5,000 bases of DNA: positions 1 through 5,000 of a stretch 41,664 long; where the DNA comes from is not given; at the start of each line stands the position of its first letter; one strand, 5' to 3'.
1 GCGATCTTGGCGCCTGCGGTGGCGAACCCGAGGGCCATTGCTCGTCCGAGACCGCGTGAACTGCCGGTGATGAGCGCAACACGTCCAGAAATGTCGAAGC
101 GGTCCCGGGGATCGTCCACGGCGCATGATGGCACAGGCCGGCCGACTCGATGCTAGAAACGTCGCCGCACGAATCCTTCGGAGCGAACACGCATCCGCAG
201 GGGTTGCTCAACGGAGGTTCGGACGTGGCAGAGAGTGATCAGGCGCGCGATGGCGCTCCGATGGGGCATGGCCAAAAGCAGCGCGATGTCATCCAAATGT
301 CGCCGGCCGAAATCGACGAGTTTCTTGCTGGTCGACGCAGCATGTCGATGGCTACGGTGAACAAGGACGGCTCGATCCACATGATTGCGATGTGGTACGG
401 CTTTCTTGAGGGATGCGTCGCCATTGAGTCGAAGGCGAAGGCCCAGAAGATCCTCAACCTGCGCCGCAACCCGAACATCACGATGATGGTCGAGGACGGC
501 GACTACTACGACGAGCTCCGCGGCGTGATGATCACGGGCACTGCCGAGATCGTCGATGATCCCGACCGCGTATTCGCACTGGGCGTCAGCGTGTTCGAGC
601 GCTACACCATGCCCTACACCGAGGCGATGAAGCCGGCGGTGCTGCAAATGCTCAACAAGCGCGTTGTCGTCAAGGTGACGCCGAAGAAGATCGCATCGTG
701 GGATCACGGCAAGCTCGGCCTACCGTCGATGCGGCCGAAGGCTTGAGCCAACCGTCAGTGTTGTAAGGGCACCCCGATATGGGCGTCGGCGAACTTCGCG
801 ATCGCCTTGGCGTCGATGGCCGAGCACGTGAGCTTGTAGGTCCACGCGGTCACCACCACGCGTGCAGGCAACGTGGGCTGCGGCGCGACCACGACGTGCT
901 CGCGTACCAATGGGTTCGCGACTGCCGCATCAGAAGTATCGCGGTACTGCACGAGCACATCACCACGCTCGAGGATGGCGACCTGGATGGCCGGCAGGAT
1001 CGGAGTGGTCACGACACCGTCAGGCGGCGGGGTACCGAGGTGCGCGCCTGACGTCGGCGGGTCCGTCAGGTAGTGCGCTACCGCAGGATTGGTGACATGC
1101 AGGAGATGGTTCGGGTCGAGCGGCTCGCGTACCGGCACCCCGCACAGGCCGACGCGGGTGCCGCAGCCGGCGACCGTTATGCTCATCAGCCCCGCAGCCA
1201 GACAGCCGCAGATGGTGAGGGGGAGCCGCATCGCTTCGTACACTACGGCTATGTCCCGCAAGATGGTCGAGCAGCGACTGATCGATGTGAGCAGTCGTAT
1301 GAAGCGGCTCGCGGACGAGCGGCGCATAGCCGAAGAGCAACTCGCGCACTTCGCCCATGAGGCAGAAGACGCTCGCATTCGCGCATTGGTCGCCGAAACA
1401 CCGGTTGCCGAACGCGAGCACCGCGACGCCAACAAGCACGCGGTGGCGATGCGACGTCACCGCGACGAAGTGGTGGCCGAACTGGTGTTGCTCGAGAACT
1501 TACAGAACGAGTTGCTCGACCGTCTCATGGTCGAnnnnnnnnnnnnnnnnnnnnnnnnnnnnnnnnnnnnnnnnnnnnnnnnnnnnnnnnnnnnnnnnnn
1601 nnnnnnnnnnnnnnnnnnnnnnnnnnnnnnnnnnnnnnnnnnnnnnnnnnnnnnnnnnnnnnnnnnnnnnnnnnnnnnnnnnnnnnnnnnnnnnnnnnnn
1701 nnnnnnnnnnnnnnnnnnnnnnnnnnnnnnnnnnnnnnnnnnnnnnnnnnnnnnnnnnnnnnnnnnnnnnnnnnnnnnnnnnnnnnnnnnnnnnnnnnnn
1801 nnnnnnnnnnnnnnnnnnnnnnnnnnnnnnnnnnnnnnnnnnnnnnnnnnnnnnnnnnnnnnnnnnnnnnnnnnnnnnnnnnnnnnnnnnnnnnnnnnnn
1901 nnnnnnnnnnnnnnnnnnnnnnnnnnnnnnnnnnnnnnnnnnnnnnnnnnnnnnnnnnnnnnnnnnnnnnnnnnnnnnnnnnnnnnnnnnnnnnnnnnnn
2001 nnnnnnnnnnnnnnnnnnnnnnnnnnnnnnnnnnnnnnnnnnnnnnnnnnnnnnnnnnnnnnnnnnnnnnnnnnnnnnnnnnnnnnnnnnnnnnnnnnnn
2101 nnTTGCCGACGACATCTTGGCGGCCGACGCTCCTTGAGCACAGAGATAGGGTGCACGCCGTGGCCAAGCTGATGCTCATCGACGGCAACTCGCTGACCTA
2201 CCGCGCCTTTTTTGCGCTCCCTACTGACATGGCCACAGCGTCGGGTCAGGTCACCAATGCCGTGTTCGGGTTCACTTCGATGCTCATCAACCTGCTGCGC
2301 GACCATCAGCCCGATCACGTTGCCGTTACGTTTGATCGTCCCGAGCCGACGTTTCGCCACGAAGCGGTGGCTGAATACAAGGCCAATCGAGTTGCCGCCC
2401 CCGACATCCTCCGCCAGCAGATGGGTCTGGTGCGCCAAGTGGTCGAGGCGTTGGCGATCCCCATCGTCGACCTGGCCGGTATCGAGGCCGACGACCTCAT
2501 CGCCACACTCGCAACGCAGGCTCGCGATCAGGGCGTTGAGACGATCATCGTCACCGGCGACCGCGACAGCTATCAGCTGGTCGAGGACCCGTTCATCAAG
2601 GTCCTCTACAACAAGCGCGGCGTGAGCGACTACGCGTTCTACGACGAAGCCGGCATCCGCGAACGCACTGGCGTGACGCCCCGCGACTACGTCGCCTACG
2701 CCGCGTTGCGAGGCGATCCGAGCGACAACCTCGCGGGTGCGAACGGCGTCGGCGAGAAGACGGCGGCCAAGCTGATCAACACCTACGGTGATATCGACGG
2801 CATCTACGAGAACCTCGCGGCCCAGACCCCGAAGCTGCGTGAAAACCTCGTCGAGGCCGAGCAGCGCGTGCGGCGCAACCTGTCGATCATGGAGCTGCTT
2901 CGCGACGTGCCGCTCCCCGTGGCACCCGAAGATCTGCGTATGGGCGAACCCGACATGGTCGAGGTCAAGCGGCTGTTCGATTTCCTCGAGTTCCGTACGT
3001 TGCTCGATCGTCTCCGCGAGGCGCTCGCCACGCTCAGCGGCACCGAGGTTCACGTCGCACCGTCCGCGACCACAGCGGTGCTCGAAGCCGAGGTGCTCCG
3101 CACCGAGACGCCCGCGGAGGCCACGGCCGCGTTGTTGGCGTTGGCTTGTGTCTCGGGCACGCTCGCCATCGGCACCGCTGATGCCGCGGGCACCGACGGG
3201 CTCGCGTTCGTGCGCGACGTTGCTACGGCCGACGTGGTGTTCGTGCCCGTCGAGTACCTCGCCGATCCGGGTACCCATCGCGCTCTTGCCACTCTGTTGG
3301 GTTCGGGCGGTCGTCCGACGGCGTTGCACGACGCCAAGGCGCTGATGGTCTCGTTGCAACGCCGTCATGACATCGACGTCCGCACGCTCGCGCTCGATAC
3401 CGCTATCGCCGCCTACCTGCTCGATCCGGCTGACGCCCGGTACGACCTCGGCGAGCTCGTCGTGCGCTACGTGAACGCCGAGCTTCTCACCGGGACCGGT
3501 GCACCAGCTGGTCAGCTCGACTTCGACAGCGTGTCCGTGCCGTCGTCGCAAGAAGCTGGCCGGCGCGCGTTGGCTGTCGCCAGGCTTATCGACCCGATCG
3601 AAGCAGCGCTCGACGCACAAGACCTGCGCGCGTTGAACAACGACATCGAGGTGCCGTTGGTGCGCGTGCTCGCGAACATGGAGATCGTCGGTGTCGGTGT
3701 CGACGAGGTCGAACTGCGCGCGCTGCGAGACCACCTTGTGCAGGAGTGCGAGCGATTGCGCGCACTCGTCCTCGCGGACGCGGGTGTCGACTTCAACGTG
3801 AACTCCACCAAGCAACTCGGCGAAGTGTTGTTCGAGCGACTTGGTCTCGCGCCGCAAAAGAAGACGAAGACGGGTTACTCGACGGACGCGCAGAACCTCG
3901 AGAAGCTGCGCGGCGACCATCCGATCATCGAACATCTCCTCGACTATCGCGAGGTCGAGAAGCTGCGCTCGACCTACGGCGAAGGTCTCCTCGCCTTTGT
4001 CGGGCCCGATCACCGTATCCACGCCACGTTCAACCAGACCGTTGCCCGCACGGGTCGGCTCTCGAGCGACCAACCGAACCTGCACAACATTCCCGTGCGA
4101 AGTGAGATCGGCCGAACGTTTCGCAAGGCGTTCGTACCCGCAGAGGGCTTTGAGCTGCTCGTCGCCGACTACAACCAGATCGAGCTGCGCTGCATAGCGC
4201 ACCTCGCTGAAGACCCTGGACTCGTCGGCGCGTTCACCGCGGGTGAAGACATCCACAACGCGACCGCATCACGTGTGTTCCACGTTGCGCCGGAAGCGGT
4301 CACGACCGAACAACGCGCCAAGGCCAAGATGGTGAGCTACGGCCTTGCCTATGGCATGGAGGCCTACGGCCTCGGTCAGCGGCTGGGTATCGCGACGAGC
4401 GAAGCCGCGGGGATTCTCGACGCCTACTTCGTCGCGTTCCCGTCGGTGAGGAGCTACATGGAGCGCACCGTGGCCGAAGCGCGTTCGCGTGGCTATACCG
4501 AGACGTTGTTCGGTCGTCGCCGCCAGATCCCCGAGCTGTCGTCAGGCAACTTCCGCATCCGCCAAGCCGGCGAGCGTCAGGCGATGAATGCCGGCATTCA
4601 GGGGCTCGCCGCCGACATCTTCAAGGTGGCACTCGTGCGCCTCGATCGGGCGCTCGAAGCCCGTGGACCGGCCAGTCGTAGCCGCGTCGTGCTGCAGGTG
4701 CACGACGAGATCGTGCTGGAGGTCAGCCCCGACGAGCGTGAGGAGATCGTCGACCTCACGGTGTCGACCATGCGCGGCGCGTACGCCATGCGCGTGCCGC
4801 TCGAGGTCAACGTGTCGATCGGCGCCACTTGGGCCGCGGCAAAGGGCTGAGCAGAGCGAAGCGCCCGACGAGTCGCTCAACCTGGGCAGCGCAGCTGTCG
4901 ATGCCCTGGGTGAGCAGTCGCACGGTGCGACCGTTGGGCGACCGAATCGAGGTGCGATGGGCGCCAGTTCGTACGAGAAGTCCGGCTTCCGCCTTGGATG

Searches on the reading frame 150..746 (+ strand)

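Call 37: search_protein_families(library=pfam, proteins=[window:150-746:+], max_evalue=0.1)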
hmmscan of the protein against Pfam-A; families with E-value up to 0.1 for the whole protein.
window:150-746:+ (198 aa): 3 families
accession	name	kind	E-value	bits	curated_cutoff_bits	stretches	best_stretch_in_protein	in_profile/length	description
PF01243.27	PNPOx_N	-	8.4e-18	65.3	28.1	1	52-184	2-119/120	Pyridoxamine 5'-phosphate oxidase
PF12900.13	Pyridox_ox_2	-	8.6e-07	29.5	27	1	52-181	2-136/140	Pyridoxamine 5'-phosphate oxidase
PF25645.1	Seadorna_VP8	-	0.07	12.8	27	1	44-95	124-175/295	Seadornavirus outer capsid protein VP8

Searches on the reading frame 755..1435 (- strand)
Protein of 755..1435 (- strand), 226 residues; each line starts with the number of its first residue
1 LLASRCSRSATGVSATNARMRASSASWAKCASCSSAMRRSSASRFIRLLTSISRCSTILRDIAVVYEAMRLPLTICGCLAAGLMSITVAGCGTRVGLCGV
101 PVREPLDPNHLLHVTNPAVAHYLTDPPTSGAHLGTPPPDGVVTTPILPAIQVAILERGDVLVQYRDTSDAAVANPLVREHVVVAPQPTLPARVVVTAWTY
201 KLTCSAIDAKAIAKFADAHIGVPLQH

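Call 37: search_protein_families(library=pfam, proteins=[window:755-1435:-], max_evalue=0.1)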
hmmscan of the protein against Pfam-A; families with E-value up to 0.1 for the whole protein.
window:755-1435:- (226 aa): 1 family
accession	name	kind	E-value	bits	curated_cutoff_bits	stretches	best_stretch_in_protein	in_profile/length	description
PF11303.13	DUF3105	-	1.5e-14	54.6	25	1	113-220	1-116/130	Protein of unknown function (DUF3105)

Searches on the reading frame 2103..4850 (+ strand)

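Call 37: search_protein_families(library=pfam, proteins=[window:2103-4850:+], max_evalue=0.1)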
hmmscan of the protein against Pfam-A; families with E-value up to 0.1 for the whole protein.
window:2103-4850:+ (915 aa): 6 families
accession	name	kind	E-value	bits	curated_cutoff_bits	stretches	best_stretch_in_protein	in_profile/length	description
PF00476.26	DNA_pol_A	-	4.1e-140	467.5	34.3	1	537-911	3-380/381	DNA polymerase family A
PF02739.22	5_3_exonuc_N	-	2.3e-56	190.4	34.3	1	22-190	1-164/164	5'-3' exonuclease, N-terminal resolvase-like domain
PF01367.25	5_3_exonuc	-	2.7e-25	89.1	40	1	191-284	1-95/97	5'-3' exonuclease, C-terminal SAM fold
PF22619.2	DNA_polI_exo1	-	1.1e-06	28.9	27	1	394-457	39-101/140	DNA polymerase I, ribonuclease H-like domain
PF01612.26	DNA_pol_A_exo1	-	0.0002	21.7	23.6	1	375-460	50-131/173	3'-5' exonuclease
PF18049.7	DNA_pol_P_Exo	-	0.041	13.9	27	1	428-466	147-185/219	DNA polymerase nu pseudo-exo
